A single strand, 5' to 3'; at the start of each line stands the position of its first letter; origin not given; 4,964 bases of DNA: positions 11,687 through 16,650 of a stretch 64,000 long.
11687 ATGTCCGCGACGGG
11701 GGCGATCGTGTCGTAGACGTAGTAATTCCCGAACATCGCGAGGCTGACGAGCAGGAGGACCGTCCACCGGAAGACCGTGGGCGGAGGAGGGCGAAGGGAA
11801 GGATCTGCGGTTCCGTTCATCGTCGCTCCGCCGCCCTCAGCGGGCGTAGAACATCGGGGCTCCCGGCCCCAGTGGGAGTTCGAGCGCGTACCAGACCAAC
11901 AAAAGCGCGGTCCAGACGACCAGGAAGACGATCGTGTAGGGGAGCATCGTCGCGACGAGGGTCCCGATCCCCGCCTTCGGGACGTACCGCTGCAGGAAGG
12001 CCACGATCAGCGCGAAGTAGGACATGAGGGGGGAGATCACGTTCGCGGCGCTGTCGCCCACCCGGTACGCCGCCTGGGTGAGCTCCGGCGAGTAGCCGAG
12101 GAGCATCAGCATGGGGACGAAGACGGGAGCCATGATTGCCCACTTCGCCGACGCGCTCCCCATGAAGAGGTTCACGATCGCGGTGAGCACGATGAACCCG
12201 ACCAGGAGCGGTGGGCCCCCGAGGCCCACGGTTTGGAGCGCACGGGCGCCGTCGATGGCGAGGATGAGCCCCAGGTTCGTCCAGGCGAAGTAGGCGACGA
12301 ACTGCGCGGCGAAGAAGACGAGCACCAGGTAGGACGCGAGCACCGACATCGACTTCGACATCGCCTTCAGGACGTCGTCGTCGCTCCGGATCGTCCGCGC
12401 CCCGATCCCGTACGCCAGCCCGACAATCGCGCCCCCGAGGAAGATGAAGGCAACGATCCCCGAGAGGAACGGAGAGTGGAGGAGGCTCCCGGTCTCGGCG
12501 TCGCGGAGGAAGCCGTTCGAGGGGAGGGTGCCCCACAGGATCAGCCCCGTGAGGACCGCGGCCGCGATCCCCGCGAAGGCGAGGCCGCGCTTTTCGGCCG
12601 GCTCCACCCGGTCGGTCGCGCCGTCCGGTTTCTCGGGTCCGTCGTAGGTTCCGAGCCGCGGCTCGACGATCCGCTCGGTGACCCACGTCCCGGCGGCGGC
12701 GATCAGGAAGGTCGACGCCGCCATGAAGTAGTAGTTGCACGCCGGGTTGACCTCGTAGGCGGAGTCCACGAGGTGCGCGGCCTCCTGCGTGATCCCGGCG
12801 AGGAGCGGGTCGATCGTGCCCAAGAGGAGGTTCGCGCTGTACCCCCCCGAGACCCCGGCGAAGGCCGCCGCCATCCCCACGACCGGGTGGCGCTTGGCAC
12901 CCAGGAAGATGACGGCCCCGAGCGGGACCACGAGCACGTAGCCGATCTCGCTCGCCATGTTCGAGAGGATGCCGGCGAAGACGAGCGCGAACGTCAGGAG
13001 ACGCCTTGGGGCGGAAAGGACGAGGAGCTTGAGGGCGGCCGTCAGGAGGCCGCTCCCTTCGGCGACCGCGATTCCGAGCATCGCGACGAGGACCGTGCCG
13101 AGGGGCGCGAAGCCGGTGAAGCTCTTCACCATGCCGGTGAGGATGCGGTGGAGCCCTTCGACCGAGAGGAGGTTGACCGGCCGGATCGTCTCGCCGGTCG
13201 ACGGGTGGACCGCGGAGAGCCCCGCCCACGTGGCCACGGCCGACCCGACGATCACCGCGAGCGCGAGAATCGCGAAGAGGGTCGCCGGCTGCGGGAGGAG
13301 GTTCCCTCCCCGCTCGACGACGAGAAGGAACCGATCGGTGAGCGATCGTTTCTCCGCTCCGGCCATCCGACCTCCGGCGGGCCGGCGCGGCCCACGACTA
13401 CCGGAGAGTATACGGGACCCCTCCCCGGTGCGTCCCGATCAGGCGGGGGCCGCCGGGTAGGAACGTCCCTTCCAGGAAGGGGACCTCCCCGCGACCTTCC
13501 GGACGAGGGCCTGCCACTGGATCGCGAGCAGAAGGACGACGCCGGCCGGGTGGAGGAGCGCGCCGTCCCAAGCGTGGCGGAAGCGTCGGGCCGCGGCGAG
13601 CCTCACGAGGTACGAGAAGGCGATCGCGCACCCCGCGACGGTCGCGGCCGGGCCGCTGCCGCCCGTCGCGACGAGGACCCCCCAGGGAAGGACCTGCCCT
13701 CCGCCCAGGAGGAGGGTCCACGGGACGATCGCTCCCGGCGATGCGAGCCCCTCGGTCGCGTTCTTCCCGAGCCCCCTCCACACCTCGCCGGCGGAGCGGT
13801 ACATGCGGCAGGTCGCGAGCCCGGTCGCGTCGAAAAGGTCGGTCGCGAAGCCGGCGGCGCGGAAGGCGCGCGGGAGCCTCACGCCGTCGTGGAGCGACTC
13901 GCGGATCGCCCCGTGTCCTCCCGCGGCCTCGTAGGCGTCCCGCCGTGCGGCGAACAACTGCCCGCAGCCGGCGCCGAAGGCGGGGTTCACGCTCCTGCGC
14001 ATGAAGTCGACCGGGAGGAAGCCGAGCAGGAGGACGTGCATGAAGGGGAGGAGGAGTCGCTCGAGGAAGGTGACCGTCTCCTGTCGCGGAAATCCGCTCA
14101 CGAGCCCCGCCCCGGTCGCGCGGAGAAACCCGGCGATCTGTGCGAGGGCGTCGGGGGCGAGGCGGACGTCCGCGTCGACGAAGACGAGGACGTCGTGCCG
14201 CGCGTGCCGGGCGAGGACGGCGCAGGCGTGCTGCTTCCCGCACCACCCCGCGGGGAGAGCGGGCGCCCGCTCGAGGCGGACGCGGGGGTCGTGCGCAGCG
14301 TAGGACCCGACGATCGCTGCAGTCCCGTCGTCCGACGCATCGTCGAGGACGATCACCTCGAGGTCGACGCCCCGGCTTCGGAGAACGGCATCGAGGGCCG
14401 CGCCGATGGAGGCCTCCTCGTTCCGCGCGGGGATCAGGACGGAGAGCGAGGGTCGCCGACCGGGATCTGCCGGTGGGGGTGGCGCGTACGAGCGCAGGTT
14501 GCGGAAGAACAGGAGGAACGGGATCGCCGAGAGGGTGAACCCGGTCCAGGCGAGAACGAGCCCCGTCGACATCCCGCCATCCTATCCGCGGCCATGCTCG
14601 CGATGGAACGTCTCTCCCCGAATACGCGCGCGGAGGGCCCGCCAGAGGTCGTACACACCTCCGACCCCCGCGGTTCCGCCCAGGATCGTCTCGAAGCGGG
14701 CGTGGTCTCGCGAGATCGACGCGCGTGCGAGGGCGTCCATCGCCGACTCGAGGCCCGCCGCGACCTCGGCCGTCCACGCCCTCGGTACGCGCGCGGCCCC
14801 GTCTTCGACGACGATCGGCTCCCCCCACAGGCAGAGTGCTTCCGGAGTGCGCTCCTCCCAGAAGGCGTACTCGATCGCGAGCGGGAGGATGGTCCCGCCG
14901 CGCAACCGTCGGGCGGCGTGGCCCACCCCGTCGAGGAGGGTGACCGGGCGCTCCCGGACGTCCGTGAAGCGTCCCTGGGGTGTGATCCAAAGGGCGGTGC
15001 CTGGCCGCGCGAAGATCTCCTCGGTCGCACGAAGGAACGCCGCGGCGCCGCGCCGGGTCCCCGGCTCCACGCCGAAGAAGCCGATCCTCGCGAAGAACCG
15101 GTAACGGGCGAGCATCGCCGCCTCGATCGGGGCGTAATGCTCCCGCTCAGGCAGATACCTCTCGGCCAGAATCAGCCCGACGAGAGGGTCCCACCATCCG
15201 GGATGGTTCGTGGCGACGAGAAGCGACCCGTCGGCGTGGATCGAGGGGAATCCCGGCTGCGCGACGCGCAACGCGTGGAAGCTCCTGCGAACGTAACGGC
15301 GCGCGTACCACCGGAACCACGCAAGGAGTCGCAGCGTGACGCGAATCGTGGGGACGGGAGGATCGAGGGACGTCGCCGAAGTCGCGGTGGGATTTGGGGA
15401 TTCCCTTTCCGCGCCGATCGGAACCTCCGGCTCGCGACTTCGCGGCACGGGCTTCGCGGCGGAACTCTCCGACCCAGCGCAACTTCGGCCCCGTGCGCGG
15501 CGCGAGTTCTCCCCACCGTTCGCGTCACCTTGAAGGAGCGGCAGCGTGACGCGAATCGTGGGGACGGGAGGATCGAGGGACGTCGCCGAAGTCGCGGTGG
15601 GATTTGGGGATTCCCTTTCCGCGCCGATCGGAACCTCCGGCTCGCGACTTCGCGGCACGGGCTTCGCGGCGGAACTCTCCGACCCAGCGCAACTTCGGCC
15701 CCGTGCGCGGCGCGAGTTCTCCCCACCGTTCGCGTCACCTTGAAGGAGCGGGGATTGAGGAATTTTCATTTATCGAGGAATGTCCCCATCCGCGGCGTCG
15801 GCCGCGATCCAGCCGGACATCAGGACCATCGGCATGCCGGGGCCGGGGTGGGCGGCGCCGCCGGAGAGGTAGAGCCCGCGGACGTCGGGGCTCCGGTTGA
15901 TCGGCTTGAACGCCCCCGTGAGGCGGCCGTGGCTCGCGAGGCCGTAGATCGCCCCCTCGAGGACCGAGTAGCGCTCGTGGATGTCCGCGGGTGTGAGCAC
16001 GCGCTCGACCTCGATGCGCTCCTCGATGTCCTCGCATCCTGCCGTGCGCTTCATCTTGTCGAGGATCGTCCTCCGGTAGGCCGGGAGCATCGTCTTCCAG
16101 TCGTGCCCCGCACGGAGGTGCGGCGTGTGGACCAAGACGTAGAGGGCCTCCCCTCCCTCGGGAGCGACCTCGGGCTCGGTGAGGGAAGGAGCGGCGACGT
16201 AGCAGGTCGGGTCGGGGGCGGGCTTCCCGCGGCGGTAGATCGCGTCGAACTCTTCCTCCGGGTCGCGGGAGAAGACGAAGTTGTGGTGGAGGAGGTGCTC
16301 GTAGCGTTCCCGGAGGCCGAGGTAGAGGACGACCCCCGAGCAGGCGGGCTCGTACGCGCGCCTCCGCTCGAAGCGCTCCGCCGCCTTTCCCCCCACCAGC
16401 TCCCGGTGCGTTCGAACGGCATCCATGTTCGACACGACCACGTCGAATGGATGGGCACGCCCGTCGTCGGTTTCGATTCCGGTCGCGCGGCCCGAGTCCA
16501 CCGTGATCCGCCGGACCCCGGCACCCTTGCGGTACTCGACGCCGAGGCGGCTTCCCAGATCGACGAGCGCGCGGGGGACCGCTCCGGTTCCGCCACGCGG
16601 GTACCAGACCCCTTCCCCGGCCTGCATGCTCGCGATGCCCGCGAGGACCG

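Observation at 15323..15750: Perfect 2 x 210-bp tandem element with inverted termini and AAGGAG flanks, inserted in frame into an acyltransferase gene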

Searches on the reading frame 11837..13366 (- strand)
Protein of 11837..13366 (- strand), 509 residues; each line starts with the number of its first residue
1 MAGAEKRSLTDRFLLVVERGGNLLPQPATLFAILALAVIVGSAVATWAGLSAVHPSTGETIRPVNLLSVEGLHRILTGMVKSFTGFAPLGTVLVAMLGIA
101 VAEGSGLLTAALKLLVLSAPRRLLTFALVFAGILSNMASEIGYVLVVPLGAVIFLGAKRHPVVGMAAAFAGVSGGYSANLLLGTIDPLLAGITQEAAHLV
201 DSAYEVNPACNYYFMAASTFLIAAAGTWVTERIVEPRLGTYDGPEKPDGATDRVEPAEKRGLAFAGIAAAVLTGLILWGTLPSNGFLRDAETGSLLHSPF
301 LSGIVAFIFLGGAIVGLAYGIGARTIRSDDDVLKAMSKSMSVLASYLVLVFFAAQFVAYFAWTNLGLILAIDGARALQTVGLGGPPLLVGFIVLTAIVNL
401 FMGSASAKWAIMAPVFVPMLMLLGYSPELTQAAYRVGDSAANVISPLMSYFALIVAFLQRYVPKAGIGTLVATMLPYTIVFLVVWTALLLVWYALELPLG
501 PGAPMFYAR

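Call 9: search_protein_families(library=pfam, proteins=[window:11837-13366:-])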
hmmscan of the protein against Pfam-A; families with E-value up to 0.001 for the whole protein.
window:11837-13366:- (509 aa): 1 family
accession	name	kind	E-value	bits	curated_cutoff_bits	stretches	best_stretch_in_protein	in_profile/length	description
PF03806.19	ABG_transport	-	6.1e-201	668.5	27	1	12-507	1-502/502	AbgT putative transporter family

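Call 88: find_encoding_contigs(protein=window:11837-13366:-, flank=4000, max_places=10)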
Protein window:11837-13366:- (509 aa): 3 contigs read that carry it; 1 place shown.
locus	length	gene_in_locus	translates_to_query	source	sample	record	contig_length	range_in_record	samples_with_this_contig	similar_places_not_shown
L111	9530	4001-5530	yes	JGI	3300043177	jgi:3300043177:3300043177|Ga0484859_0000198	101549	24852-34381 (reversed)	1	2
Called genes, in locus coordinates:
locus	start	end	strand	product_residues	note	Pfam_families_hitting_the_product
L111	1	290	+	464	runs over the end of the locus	PF00171:Aldedh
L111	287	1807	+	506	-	PF00070:Pyr_redox (faint), PF01266:DAO (weak), PF01593:Amino_oxidase, PF07992:Pyr_redox_2 (faint), PF12831:FAD_oxidored (weak), PF13450:NAD_binding_8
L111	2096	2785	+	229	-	PF01553:Acyltransferase (weak)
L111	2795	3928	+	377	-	PF13506:Glyco_transf_21, PF00535:Glycos_transf_2, PF13641:Glyco_tranf_2_3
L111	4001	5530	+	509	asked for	PF03806:ABG_transport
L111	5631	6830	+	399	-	PF01306:LacY_symp (faint), PF07690:MFS_1, PF12832:MFS_1_like (faint), PF07690:MFS_1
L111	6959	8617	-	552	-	PF00515:TPR_1 (faint), PF07719:TPR_2 (faint), PF13181:TPR_8 (faint), PF13414:TPR_11 (faint), PF14559:TPR_19 (faint)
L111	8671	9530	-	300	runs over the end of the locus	PF01797:Y1_Tnp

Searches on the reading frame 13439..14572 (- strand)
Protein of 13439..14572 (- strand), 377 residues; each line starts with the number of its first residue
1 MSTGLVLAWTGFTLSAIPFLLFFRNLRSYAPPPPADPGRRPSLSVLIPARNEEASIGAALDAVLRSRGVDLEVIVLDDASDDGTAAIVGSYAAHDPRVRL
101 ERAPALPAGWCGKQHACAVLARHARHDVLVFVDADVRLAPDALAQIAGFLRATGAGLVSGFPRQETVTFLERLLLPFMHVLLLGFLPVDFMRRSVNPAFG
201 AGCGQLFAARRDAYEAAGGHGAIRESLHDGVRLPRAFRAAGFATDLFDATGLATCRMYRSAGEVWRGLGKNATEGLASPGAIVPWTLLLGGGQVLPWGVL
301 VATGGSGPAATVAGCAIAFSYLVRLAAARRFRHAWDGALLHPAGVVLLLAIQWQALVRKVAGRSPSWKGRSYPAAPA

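Call 9: search_protein_families(library=pfam, proteins=[window:13439-14572:-])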
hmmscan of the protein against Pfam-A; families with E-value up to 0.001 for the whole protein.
window:13439-14572:- (377 aa): 5 families
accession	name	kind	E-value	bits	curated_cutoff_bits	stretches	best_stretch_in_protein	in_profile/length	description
PF00535.33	Glycos_transf_2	-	4.6e-23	82.4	23.3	1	44-215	1-165/168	Glycosyl transferase family 2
PF13641.12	Glyco_tranf_2_3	-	5.6e-14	53.2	27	1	41-244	1-201/230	Glycosyltransferase like family 2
PF13506.12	Glyco_transf_21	-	1.4e-13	51.1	21.7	1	113-264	18-165/174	Glycosyl transferase family 21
PF10111.15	Glyco_tranf_2_2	-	5.9e-05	23.1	27.3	1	44-148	1-104/276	Glycosyltransferase like family 2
PF13704.12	Glyco_tranf_2_4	-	0.00091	20.1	27.5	0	50-135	1-81/98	Glycosyl transferase family 2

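Call 72: search_protein_families(library=ncbifam, proteins=[window:13439-14572:-], max_evalue=0.00001)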
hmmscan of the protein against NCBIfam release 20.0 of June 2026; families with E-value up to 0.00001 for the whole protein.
window:13439-14572:- (377 aa): 15 families
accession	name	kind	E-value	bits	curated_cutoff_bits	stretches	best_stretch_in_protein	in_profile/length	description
TIGR03469.1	HpnB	hypoth_equivalog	1.6e-33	116.3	379.25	1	8-373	11-385/386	hopene-associated glycosyltransferase HpnB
NF045692.1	OglycostaseCruG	equivalog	2.1e-28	99.4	600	1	35-302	35-304/386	2'-O-glycosyltransferase CruG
TIGR03472.1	HpnI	equivalog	1.8e-17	63.3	310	1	33-370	33-360/373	bacteriohopanetetrol glucosamine biosynthesis glycosyltransferase HpnI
TIGR03937.1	PgaC_IcaA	equivalog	1.7e-13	50.3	422.3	1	18-165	22-166/407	poly-beta-1,6-N-acetyl-D-glucosamine synthase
NF053846.1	glyco_with_XrtP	equivalog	2.2e-13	49.7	520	1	23-148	21-156/440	XrtP-associated glycosyltransferase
TIGR04283.1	glyco_like_mftF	equivalog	1.4e-12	47.6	182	1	43-154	1-101/221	TIGR04283 family arsenosugar biosynthesis glycosyltransferase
TIGR03965.1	mycofact_glyco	equivalog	5.6e-11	42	280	1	34-160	67-189/467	mycofactocin biosynthesis glycosyltransferase MftF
NF010496.0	PRK13915.1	equivalog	3.2e-09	36.3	262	1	42-147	32-139/307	glucosyl-3-phosphoglycerate synthase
NF050050.1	ProtGlycPglI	equivalog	1.1e-08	34.9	500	1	41-146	2-104/306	GalNAc(5)-diNAcBac-PP-undecaprenol beta-1,3-glucosyltransferase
NF047683.1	TeichurnBiosyTuaG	equivalog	2.1e-08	34.1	400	1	40-152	5-113/252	teichuronic acid biosynthesis protein TuaG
NF007482.0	PRK10073.1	equivalog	2.8e-07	29.9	423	1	40-141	5-101/334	glycosyltransferase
NF050819.1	PolSacchBiosHfsG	equivalog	3.1e-07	29.8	500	1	40-145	11-109/302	polysaccharide biosynthesis protein HfsG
NF041875.1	EPS_EpsD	equivalog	8.1e-07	28.7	370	1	43-152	1-106/325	exopolysaccharide biosynthesis glycosyltransferase EpsD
NF038299.1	EPS_HpsN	equivalog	2.4e-06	26.8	425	1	41-160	1-117/317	hormogonium polysaccharide biosynthesis glycosyltransferase HpsN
TIGR04242.1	nodulat_NodC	equivalog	3.9e-06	26.1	550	1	39-160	46-166/395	chitooligosaccharide synthase NodC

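Call 81: find_encoding_contigs(protein=window:13439-14572:-, flank=6000, max_places=6)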
Protein window:13439-14572:- (377 aa): 4 contigs read that carry it; 2 places shown.
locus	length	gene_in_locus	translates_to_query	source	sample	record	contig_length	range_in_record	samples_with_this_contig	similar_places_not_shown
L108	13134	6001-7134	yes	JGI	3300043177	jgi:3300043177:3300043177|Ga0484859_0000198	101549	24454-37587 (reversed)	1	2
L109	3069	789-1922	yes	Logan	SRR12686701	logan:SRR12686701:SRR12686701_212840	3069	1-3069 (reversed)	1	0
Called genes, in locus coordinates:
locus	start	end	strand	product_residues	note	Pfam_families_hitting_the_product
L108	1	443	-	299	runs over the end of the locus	PF00850:Hist_deacetyl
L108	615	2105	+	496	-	PF01266:DAO (weak), PF01593:Amino_oxidase, PF13450:NAD_binding_8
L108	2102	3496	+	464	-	PF00171:Aldedh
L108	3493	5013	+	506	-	PF00070:Pyr_redox (faint), PF01266:DAO (weak), PF01593:Amino_oxidase, PF07992:Pyr_redox_2 (faint), PF12831:FAD_oxidored (weak), PF13450:NAD_binding_8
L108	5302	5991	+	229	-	PF01553:Acyltransferase (weak)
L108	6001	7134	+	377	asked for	PF13506:Glyco_transf_21, PF00535:Glycos_transf_2, PF13641:Glyco_tranf_2_3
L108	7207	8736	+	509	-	PF03806:ABG_transport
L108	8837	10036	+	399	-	PF01306:LacY_symp (faint), PF07690:MFS_1, PF12832:MFS_1_like (faint), PF07690:MFS_1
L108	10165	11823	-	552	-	PF00515:TPR_1 (faint), PF07719:TPR_2 (faint), PF13181:TPR_8 (faint), PF13414:TPR_11 (faint), PF14559:TPR_19 (faint)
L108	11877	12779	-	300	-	PF01797:Y1_Tnp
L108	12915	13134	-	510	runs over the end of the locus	PF02511:Thy1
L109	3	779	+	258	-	?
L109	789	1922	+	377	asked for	PF13506:Glyco_transf_21, PF00535:Glycos_transf_2, PF13641:Glyco_tranf_2_3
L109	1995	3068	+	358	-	?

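Call 87: find_encoding_contigs(protein=L108:3493-5013:+, flank=3000, max_places=10)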
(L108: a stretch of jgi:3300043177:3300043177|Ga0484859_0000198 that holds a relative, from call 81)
Protein L108:3493-5013:+ (506 aa): 3 contigs read that carry it; 1 place shown.
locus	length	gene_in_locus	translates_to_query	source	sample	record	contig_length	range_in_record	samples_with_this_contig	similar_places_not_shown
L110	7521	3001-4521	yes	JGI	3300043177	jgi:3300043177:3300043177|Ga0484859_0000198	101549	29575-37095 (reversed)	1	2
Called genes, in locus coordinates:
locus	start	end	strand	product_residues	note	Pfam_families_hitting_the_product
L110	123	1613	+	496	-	PF01266:DAO (weak), PF01593:Amino_oxidase, PF13450:NAD_binding_8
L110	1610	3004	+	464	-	PF00171:Aldedh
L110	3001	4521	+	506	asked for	PF00070:Pyr_redox (faint), PF01266:DAO (weak), PF01593:Amino_oxidase, PF07992:Pyr_redox_2 (faint), PF12831:FAD_oxidored (weak), PF13450:NAD_binding_8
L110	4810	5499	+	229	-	PF01553:Acyltransferase (weak)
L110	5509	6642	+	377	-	PF13506:Glyco_transf_21, PF00535:Glycos_transf_2, PF13641:Glyco_tranf_2_3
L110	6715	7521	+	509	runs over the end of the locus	PF03806:ABG_transport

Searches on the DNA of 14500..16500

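Call 57: search_rna_families(source=window, start=14500, end=16500, threshold=evalue, max_evalue=1)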
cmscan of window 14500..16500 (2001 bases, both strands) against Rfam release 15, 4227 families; matches with E-value up to 1: 1.
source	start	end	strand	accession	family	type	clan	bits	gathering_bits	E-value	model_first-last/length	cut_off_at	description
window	15960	16032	-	RF00796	mir-48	Gene; miRNA;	-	20.2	69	0.55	1-76/76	no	mir-48 microRNA precursor family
